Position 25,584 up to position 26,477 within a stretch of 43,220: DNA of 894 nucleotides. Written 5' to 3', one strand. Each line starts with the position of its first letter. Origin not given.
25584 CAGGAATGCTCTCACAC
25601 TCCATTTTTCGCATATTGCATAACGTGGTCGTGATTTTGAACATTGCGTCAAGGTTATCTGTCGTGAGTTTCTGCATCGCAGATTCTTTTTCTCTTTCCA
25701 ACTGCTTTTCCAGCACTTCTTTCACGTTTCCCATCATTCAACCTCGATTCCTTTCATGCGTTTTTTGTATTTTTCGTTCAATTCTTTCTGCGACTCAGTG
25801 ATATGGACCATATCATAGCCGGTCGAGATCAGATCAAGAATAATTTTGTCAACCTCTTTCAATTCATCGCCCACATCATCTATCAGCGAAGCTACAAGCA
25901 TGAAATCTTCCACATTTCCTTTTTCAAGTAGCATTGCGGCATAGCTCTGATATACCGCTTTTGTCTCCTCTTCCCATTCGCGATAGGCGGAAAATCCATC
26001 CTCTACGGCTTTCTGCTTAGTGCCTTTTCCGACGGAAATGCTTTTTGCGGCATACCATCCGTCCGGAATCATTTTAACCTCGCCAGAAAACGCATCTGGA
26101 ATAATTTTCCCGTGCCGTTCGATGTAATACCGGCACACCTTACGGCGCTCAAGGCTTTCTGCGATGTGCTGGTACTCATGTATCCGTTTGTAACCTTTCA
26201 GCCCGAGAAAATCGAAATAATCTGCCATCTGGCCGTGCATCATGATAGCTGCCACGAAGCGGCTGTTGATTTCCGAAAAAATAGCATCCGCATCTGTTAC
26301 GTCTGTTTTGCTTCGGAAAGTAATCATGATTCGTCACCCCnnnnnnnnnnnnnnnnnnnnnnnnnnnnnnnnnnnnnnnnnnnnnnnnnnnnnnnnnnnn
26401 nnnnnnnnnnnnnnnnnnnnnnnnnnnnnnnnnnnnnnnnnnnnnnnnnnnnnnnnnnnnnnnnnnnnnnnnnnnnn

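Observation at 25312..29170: Nine-gene non-canonical island interrupting the head-morphogenesis module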

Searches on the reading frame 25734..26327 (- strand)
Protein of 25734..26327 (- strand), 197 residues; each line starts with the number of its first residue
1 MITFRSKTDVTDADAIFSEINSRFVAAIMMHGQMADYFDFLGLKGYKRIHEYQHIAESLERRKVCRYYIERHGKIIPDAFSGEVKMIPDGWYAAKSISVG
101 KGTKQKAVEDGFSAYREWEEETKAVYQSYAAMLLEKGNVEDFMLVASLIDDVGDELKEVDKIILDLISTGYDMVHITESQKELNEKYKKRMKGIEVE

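Call 3: search_protein_families(library=pfam, proteins=[window:25734-26327:-], max_evalue=1)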
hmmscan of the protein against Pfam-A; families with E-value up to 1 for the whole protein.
window:25734-26327:- (197 aa): 0 families

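Call 4: search_protein_families(library=phrogs, proteins=[window:25734-26327:-], max_evalue=1)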
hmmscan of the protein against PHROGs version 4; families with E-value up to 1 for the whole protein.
window:25734-26327:- (197 aa): 3 families
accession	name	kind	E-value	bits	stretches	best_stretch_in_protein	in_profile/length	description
phrog_17879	-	unknown function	0.00053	20.7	1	27-189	25-170/175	-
phrog_13286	-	tail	0.18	11.1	1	67-125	23-84/662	tail protein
phrog_5650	-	unknown function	0.43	10.2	1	78-152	281-357/565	-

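Call 32: search_protein_families(library=padloc, proteins=[window:25734-26327:-], max_evalue=0.1)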
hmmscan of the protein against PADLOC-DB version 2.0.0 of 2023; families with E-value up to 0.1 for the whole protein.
window:25734-26327:- (197 aa): 0 families

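Call 33: search_protein_families(library=ncbifam, proteins=[window:25734-26327:-], max_evalue=0.1)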
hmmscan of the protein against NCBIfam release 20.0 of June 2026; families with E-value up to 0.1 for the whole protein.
window:25734-26327:- (197 aa): 1 family
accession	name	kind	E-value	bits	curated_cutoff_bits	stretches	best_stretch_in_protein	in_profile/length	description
NF009777.0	PRK13276.1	equivalog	0.023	14.5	259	1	121-190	117-187/224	iron-sulfur cluster repair di-iron protein ScdA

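Call 84: find_homologous_proteins(query=window:25734-26327:-)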
Query window:25734-26327:- (197 aa): 279 proteins with E <= 0.001 among 367 candidates; the best 120 are listed.
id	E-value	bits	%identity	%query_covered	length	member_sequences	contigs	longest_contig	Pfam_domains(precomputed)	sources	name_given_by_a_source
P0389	1.6e-122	424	98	100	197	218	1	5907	-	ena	-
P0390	4.6e-119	413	95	100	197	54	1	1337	-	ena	-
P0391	2.4e-113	394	90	100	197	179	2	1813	-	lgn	-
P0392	9.4e-102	357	80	100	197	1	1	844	-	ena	-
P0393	5.4e-83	295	67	100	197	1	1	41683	-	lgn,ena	-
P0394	1.2e-82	294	66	100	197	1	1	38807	-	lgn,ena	-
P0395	1.4e-82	294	65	100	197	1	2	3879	-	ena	-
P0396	1.7e-82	294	66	100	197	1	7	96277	-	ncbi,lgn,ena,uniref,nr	ncbi:hypothetical protein [Coprococcus comes]|uniref:hypothetical protein n=1 Tax=Coprococcus comes 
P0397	2.0e-82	293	66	100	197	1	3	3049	-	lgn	-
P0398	2.0e-82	293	66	100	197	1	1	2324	-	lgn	-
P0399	2.3e-82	293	66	100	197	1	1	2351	-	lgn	-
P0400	3.6e-82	293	66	100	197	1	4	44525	-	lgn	-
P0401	5.4e-82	292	66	100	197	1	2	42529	-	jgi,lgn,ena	jgi:hypothetical protein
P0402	5.5e-82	292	65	100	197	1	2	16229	-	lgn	-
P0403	5.8e-82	292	66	100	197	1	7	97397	-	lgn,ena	-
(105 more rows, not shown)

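Call 91: predict_structure(alignment_id=A10)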
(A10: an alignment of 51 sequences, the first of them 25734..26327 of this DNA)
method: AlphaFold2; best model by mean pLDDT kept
length: 197 residues; sequences in the alignment: 51
mean_pLDDT: 92.9   pTM: 0.88
mean pLDDT of the five models: 92.9, 89.1, 88.9, 87.7, 87.1
residues with pLDDT >= 90: 156; 70-90: 37; 50-70: 3; < 50: 1
segments of 3 or more residues with pLDDT < 50: none
pLDDT, mean of each block of 10 residues (from residue 1): 83 95 96 96 95 96 97 93 87 84 91 95 98 97 98 96 94 92 93 74
secondary structure, 60 per line:
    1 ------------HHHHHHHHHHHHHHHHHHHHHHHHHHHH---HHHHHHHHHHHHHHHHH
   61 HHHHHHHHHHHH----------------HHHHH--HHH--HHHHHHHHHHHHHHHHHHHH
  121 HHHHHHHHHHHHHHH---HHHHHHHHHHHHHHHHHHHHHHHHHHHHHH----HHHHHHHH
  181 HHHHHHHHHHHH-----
elements in order: H13-40 H44-72 H89-93 H101-135 H139-168 H173-192

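Call 93: fold_search(model_id=the predicted structure, library=pdb)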
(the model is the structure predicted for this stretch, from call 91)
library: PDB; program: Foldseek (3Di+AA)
matches with E <= 10: 759; with E <= 0.001: 5
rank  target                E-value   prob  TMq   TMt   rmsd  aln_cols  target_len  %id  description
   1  5ls9_B                6.4e-04  1.00  0.69  0.82   3.4       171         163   18  Humanized Archaeal ferritin (released 2016-11-30)
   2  1s3q_J                6.4e-04  1.00  0.70  0.83   4.5       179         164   17  Crystal structures of a novel open pore ferritin from the hyperthermophilic Archaeon Archaeoglobus fulgidus (released 2005-04-12)
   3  3kx9_A                8.2e-04  1.00  0.69  0.83   3.4       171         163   18  Engineering a closed form of the Archaeoglobus fulgidus ferritin by site directed mutagenesis (released 2010-12-15)
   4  2x17_0                9.5e-04  1.00  0.68  0.78   3.3       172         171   22  The X-ray structure of Ferritin from Pyrococcus furiosus loaded with Ag(I) (released 2010-04-21)
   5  2x17_M                9.5e-04  1.00  0.68  0.78   3.3       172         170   22  The X-ray structure of Ferritin from Pyrococcus furiosus loaded with Ag(I) (released 2010-04-21)
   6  3kx9_D                1.0e-03  1.00  0.69  0.82   3.4       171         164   18  Engineering a closed form of the Archaeoglobus fulgidus ferritin by site directed mutagenesis (released 2010-12-15)
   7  2x17_1                1.0e-03  1.00  0.69  0.79   3.2       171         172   20  The X-ray structure of Ferritin from Pyrococcus furiosus loaded with Ag(I) (released 2010-04-21)
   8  2jd6_0                1.0e-03  1.00  0.68  0.79   3.3       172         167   22  Crystal Structure of the as isolated Ferritin from the Hyperthermophilic Archaeal Anaerobe Pyrococcus furiosus (released 2007-02-27)
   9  5ls9_H                1.3e-03  1.00  0.71  0.85   4.2       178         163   17  Humanized Archaeal ferritin (released 2016-11-30)
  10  7dy8_A                1.3e-03  1.00  0.68  0.82   4.1       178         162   18  Thermotoga maritima ferritin mutant-FLAL (released 2021-09-01)
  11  7ohf                  1.3e-03  1.00  0.69  0.80   3.2       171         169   20  Cryo-EM structure of pyrococcus furiosus apoferritin in nanofluidic channels (released 2021-08-11)
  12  6ls0_C                1.3e-03  1.00  0.69  0.83   3.4       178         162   19  rod-shaped crystal of TmFtn mutant-T4FY stimulited by PLL15 (released 2021-01-20)
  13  1s3q_G                1.6e-03  1.00  0.68  0.82   3.4       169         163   18  Crystal structures of a novel open pore ferritin from the hyperthermophilic Archaeon Archaeoglobus fulgidus (released 2005-04-12)
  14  8pp3_G                1.6e-03  1.00  0.68  0.77   4.9       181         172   14  Binary crystal structure of positively supercharged ferritin variant Ftn(pos) and crystal contact tuned negatively sup (released 2023-12-27)
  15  6ls3_A                1.7e-03  1.00  0.69  0.82   6.3       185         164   20  cubic-shaped crystal of TmFtn mutant-T4FY stimulated by Mg (released 2021-01-20)
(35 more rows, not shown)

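Call 95: search_solved_structures(query=A7, max_evalue=10, show_alignments=3)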
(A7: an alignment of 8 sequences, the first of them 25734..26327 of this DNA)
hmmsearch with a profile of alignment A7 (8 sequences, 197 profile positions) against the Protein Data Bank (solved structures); distinct sequences matched with E-value up to 10: 31.
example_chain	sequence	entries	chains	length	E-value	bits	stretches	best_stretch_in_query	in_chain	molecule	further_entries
5ls9_A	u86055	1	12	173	2.8e-05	26.8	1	14-78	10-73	Ferritin, putative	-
3kx9_A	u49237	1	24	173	0.00016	24.4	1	14-75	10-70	Ferritin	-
1s3q_A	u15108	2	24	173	0.0002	24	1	14-75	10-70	ferritin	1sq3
5v5k_A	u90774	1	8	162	0.00042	22.9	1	14-74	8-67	Ferritin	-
1z4a_A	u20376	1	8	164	0.00059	22.5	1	12-79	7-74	ferritin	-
7xa0_A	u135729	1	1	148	0.0011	21.6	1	13-78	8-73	Ferritin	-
7xa1_A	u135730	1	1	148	0.0012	21.5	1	13-77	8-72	Ferritin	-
7dl5_H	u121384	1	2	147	0.0013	21.4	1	13-77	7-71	Ferritin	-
7dyb_H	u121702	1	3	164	0.0017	21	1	13-78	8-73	Ferritin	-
6txh_A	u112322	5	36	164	0.0019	20.8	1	13-75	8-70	Ferritin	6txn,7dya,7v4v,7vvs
7dy8_H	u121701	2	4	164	0.0019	20.8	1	13-78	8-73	Ferritin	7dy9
6ls0_H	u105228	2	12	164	0.002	20.8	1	13-75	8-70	Ferritin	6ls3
6txj_A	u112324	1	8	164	0.0025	20.4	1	13-76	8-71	Ferritin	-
6txk_A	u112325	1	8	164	0.0032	20.1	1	13-75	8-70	Ferritin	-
1vlg_A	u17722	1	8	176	0.0035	20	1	12-79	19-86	ferritin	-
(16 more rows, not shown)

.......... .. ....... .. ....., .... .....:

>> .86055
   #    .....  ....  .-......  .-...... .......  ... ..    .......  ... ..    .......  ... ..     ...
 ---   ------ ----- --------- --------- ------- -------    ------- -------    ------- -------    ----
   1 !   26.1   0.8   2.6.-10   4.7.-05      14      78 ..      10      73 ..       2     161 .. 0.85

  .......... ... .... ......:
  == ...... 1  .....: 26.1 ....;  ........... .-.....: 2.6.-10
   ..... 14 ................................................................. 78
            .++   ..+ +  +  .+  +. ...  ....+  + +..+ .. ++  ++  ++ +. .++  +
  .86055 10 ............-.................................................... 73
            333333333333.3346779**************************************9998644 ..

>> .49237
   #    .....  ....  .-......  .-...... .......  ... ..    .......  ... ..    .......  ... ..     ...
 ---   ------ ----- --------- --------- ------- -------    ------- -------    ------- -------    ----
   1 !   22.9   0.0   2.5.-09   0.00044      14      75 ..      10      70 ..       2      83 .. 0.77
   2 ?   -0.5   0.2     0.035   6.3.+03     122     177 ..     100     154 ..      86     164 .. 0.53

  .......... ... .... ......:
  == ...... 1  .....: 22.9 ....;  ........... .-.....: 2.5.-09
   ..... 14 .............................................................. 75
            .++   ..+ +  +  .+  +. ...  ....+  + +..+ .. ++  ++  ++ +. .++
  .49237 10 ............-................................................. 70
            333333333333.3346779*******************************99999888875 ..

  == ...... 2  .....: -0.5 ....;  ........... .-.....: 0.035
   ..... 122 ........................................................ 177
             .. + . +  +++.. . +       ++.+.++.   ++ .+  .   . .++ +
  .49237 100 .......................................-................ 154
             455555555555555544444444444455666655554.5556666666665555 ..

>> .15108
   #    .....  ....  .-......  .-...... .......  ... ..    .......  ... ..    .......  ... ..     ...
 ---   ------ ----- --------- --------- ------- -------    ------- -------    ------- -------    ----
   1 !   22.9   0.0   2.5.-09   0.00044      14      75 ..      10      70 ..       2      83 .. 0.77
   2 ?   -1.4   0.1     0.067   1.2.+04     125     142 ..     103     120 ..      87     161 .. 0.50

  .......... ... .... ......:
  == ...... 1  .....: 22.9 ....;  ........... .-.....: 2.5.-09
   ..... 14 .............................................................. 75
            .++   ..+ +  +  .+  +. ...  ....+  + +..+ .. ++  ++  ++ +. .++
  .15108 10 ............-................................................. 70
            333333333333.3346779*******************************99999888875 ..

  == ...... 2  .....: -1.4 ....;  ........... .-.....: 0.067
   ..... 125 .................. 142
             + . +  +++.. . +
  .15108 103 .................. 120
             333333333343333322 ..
